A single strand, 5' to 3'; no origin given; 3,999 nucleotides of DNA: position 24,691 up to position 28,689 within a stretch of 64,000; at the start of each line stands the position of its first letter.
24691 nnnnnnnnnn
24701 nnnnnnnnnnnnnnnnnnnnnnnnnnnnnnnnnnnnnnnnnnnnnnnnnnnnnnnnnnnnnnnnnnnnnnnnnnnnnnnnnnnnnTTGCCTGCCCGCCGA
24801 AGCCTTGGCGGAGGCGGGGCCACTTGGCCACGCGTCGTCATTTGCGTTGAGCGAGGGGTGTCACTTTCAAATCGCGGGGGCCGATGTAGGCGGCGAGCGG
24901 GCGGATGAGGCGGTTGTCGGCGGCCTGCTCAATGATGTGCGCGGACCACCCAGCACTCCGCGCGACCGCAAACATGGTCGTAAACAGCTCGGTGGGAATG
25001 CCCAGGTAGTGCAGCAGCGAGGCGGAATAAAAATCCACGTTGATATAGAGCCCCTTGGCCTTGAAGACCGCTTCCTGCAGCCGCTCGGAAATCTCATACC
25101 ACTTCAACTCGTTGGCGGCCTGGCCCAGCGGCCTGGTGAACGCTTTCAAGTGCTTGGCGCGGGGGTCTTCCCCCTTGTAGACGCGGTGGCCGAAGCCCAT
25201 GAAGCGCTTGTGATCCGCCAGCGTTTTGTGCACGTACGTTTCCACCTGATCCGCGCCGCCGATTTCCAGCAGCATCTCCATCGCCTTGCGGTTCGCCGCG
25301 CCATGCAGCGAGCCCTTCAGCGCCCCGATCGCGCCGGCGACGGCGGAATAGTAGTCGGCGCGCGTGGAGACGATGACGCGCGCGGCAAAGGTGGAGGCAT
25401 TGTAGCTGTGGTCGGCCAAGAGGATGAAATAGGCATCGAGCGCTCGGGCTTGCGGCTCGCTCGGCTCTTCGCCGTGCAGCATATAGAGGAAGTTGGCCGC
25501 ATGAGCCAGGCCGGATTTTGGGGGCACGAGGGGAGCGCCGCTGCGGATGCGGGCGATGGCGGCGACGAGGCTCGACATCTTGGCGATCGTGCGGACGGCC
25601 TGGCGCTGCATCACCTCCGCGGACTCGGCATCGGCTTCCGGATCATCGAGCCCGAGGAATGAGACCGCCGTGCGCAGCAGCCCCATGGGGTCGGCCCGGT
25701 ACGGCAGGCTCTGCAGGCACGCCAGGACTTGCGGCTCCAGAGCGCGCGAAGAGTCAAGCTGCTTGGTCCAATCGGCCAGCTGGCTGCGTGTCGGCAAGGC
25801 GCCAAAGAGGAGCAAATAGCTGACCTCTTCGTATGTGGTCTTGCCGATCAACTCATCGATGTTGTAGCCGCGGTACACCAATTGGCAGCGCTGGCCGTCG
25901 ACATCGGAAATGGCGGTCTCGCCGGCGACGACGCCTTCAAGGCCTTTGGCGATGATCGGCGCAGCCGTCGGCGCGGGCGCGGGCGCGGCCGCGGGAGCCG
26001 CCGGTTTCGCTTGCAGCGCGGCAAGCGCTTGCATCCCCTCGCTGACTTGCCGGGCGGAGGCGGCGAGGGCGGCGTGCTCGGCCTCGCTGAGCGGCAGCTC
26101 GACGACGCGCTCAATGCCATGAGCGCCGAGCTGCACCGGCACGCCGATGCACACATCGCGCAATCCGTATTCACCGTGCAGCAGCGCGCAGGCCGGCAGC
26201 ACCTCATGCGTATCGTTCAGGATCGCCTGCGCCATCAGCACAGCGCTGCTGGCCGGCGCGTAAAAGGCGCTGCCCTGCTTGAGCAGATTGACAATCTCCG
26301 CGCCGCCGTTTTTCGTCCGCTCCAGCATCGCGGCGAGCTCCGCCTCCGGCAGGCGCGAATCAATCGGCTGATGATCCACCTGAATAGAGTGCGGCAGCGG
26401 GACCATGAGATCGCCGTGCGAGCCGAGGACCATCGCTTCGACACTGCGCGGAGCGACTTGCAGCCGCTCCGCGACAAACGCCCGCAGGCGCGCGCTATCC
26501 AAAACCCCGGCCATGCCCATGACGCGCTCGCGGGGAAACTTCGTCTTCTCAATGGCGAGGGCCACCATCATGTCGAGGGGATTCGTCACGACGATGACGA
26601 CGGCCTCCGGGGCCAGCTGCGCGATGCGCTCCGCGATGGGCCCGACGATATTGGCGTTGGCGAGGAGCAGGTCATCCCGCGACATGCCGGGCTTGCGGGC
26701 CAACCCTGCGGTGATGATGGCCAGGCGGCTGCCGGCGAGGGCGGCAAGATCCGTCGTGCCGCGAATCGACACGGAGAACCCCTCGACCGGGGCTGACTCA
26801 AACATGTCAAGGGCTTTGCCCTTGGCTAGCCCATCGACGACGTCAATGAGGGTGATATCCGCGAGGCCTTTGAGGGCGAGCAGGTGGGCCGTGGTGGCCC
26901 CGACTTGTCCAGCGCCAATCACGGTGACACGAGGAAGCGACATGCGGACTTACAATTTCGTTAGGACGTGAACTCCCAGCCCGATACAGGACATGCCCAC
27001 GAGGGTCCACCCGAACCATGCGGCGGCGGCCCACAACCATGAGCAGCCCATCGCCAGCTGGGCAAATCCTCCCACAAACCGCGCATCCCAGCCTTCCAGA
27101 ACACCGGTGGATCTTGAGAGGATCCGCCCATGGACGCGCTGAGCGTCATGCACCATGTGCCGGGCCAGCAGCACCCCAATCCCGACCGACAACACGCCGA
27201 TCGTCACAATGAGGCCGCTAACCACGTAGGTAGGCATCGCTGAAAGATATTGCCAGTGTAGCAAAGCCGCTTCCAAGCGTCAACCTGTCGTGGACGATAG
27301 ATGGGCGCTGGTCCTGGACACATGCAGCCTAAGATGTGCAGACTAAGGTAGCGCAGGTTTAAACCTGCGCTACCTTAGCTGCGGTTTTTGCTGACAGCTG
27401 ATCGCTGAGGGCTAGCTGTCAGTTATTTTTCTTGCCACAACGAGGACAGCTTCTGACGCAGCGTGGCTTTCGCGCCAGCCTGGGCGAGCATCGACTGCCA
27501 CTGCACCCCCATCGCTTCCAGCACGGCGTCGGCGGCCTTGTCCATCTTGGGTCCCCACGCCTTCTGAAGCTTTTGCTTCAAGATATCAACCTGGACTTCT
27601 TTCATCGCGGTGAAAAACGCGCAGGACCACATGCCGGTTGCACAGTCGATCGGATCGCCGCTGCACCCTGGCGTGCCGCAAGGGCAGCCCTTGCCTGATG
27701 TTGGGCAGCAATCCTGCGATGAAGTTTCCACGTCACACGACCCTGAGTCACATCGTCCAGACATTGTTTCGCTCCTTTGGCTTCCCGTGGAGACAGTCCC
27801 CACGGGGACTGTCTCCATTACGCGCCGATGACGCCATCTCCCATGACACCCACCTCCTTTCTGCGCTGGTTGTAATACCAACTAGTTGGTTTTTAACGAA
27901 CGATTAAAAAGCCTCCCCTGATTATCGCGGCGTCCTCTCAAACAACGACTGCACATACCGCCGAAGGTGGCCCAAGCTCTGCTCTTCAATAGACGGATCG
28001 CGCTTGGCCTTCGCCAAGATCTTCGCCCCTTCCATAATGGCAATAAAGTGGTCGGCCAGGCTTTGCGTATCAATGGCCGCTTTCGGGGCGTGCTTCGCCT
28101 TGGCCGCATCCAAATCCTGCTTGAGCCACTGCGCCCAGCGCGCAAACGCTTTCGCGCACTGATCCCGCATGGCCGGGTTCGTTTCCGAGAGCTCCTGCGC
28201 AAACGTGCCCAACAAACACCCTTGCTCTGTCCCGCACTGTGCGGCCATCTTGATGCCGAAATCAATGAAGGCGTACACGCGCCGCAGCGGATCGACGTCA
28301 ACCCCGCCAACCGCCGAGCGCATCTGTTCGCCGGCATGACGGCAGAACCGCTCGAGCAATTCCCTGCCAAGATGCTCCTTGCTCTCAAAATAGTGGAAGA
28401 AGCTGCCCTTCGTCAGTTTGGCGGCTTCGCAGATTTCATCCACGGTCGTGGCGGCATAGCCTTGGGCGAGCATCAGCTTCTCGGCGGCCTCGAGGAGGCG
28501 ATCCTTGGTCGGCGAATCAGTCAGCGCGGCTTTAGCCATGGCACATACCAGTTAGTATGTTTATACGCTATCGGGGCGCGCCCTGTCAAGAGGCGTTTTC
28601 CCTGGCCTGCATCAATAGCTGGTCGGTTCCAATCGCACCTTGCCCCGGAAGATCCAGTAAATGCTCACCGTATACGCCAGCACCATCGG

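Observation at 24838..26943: Natural malate dehydrogenase-citrate synthase fusion protein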

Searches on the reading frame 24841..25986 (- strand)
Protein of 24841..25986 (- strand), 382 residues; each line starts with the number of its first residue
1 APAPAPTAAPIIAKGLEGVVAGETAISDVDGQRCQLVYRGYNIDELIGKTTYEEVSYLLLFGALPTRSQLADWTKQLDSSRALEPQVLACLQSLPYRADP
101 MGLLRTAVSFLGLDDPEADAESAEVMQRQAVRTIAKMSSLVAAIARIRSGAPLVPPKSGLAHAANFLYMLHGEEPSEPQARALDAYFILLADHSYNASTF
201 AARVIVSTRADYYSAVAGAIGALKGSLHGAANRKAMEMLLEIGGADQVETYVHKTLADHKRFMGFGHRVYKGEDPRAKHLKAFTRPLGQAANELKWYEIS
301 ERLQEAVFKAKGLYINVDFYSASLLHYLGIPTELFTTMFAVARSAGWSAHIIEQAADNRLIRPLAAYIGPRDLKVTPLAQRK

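Call 48: search_solved_structures(query=window:24841-25947:-, max_evalue=1e-85, show_alignments=2)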
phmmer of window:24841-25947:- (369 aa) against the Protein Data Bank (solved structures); distinct sequences matched with E-value up to 1e-85: 5.
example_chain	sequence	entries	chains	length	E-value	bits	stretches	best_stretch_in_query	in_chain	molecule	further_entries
1aj8_A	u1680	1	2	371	2.6e-95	322.8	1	1-368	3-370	CITRATE SYNTHASE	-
1iom_A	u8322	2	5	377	1.5e-90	307.2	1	1-368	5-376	CITRATE SYNTHASE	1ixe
1vgp_A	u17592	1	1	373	8.3e-89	301.5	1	1-366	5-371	373aa long hypothetical citrate synthase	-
6abx_A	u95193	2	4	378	2.7e-87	296.5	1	1-368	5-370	Citrate synthase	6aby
2ibp_A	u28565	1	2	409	2.2e-86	293.5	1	2-368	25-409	Citrate synthase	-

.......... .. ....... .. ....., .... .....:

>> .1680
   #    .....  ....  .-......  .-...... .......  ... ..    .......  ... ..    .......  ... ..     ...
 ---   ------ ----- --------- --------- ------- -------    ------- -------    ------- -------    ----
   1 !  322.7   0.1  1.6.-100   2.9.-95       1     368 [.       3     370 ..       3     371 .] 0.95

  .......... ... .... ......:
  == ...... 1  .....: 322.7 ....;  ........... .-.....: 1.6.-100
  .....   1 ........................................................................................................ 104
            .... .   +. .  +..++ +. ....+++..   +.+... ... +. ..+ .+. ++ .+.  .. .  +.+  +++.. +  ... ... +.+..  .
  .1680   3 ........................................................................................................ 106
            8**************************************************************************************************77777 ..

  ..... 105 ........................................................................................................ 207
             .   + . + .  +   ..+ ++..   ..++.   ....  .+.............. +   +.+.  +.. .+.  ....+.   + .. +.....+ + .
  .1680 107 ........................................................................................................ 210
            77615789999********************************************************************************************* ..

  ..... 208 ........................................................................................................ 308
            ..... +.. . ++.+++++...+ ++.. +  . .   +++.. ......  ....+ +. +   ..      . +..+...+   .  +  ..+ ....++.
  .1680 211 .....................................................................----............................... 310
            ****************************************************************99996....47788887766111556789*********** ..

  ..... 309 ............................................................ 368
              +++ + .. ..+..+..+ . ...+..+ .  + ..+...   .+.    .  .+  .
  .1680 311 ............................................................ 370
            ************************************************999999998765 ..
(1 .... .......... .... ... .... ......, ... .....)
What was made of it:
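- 24841..25947 (-): Short (type II) citrate synthase domain (residues 333-701). Catalytic His in LHGAAN (546-551), His in GFGHRVY (583-589), Asp in NVDFYS (635-640). Alignment to 1aj8 and 1iom (call 48).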

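Call 50: find_homologous_proteins(query=window:24841-25986:-, max_evalue=1e-60)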
Query window:24841-25986:- (382 aa): 7949 proteins with E <= 1e-60 among 8000 candidates; the best 120 are listed.
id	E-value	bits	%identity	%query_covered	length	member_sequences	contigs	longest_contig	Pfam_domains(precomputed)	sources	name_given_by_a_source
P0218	9.2e-184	629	75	97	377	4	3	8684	PF00285.27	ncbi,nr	ncbi:MAG: citrate synthase [Candidatus Omnitrophica bacterium]|nr:citrate synthase [Candidatus Omnit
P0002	8.8e-183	625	72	100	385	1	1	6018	PF00285.27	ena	-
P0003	3.0e-181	620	74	97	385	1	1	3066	PF00285.27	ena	-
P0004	8.3e-181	619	73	99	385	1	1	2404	PF00285.27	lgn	-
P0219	9.0e-181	619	72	99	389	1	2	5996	PF00285.27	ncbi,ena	-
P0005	2.4e-180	617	73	98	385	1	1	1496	PF00285.27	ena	-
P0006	5.3e-180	616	72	99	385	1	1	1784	PF00285.27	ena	-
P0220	2.0e-179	614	72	98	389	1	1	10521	PF00285.27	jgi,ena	-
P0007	2.9e-179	614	69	99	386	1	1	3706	PF00285.27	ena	-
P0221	4.2e-179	613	71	98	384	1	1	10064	PF00285.27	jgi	jgi:citrate synthase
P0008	1.1e-178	612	71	99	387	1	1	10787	PF00285.27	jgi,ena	-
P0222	1.9e-178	611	72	98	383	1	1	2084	PF00285.27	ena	-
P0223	2.2e-178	611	73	100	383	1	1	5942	PF00285.27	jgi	jgi:citrate synthase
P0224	2.9e-178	611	73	97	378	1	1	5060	PF00285.27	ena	-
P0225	3.9e-178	610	71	99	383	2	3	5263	PF00285.27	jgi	-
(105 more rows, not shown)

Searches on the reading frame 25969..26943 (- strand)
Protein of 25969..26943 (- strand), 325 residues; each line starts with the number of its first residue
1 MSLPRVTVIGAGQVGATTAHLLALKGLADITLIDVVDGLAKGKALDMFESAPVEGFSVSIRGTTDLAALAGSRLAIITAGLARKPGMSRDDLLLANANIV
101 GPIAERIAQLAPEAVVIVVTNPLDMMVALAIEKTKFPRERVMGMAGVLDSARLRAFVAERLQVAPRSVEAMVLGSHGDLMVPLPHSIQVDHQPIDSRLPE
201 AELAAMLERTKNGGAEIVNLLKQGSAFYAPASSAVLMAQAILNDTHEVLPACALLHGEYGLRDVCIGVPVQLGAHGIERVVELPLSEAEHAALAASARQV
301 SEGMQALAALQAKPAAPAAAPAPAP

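Call 47: search_solved_structures(query=window:26008-26943:-, max_evalue=1e-80, show_alignments=2)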
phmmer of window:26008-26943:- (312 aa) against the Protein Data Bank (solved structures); distinct sequences matched with E-value up to 1e-80: 18.
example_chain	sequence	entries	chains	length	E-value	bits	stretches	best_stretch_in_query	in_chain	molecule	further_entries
7aob_A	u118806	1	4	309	9.9e-96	323.7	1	1-304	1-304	Malate dehydrogenase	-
1uxi_A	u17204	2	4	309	4.9e-94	318.2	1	5-308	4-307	MALATE DEHYDROGENASE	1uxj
1uxh_A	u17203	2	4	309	7.2e-94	317.6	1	5-308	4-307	MALATE DEHYDROGENASE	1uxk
1guy_A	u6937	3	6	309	1e-93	317.1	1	5-308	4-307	MALATE DEHYDROGENASE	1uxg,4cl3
1ur5_A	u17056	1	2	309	1.6e-93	316.5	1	5-308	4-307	MALATE DEHYDROGENASE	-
4plh_A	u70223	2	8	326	8.3e-90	304.3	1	5-309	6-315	malate dehydrogenase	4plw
7by8_A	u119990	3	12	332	2e-89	303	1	4-306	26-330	Malate dehydrogenase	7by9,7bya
7x1l_A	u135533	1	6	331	2.5e-89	302.7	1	4-305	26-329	Malate dehydrogenase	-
7f8d_A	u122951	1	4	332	3.6e-89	302.2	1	4-306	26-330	Malate dehydrogenase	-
3tl2_A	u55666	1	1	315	7.7e-89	301.1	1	4-306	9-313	Malate dehydrogenase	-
3nep_X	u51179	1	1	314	2.7e-87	296.1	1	5-308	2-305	Malate dehydrogenase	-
1guz_A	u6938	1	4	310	1.1e-86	294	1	5-307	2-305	MALATE DEHYDROGENASE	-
4plt_B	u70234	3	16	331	5.6e-86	291.7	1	5-309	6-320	malate dehydrogenase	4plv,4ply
4ros_A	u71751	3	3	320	7.8e-86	291.3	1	3-302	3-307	Malate dehydrogenase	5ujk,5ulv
1gv1_A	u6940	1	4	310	2.3e-85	289.7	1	5-307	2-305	MALATE DEHYDROGENASE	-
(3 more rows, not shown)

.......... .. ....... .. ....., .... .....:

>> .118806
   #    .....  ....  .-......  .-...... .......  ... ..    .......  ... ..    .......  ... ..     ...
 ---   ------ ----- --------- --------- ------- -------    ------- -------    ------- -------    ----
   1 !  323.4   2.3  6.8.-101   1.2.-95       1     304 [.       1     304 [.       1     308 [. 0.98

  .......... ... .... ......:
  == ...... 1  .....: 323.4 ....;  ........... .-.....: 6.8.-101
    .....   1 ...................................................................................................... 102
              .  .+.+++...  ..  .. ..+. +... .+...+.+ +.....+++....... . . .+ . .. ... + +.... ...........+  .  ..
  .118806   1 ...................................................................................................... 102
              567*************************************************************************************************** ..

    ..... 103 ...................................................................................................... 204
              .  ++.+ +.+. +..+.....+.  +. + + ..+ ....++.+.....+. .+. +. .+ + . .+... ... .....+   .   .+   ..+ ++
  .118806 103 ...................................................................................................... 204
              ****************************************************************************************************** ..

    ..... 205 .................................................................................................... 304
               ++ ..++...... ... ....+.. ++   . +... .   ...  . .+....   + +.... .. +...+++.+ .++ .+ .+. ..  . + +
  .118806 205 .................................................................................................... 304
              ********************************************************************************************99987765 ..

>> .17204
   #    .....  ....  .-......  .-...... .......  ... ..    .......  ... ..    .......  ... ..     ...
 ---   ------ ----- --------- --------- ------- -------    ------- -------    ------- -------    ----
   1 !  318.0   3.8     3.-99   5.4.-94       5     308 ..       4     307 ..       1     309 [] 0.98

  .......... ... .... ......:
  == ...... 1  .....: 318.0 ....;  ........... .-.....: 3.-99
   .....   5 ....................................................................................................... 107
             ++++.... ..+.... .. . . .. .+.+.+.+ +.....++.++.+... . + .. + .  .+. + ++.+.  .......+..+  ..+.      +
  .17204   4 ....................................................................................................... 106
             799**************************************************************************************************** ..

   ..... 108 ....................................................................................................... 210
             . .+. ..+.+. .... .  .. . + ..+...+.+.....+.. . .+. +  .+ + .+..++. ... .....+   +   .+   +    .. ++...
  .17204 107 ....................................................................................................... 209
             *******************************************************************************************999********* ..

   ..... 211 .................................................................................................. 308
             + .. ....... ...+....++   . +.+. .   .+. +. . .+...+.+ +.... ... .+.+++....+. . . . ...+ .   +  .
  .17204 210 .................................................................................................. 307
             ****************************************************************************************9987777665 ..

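Call 51: find_homologous_proteins(query=window:25969-26943:-, max_evalue=1e-60)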
Query window:25969-26943:- (325 aa): 6699 proteins with E <= 1e-60 among 8000 candidates; the best 120 are listed.
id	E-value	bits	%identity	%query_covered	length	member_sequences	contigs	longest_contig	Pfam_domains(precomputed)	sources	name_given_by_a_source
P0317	2.1e-142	492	76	96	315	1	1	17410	PF00056.30,PF02866.24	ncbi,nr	ncbi:MAG: malate dehydrogenase [Candidatus Omnitrophica bacterium]|nr:malate dehydrogenase [Candidat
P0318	1.2e-140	486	75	96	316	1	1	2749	PF00056.30,PF02866.24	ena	-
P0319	6.4e-140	484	74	96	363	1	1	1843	PF00056.30,PF02866.24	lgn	-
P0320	7.8e-140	483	76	94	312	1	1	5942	PF00056.30,PF02866.24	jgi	jgi:malate dehydrogenase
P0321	7.9e-140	483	75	96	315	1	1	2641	PF00056.30,PF02866.24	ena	-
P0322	1.1e-139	483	76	94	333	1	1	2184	PF00056.30,PF02866.24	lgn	-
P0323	6.7e-139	480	75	97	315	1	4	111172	PF00056.30,PF02866.24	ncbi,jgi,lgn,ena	-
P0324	1.2e-138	480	73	95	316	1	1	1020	PF00056.30,PF02866.24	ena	-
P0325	4.0e-138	478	72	96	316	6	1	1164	PF00056.30,PF02866.24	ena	-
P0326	4.5e-138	478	74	96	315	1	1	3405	PF00056.30,PF02866.24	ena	-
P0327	4.7e-138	478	73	96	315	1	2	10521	PF00056.30,PF02866.24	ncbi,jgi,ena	-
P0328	6.0e-138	477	73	95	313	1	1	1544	PF00056.30,PF02866.24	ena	-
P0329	7.0e-138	477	74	96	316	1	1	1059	PF00056.30,PF02866.24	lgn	-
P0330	1.2e-137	476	73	93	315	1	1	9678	PF00056.30,PF02866.24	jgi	-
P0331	1.2e-137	476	74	96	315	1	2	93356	PF00056.30,PF02866.24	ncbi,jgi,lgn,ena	-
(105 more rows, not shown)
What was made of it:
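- On Natural bifunctional fusion enzyme (covalent MDH-CS): The top 120 relatives of each half are all single-domain (calls 50, 51).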

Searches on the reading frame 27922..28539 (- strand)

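Call 6: search_protein_families(library=pfam, proteins=[window:27922-28539:-], max_evalue=0.01)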
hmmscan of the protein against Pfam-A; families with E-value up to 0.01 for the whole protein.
window:27922-28539:- (205 aa): 4 families
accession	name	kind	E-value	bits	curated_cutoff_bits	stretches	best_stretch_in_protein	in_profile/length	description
PF16925.10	TetR_C_13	-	4.5e-19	69.3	27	1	84-187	1-104/109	Tetracyclin repressor-like, C-terminal domain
PF00440.29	TetR_N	-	1e-15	57.7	24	1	15-58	1-44/47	Bacterial regulatory proteins, tetR family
PF21993.1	TetR_C_13_2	-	1.5e-15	57.7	27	1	84-182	1-94/103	Transcriptional regulator LmrA/YxaF-like, C-terminal domain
PF13977.11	TetR_C_6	-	7.1e-06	26.6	27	1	118-200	33-114/115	BetI-type transcriptional repressor, C-terminal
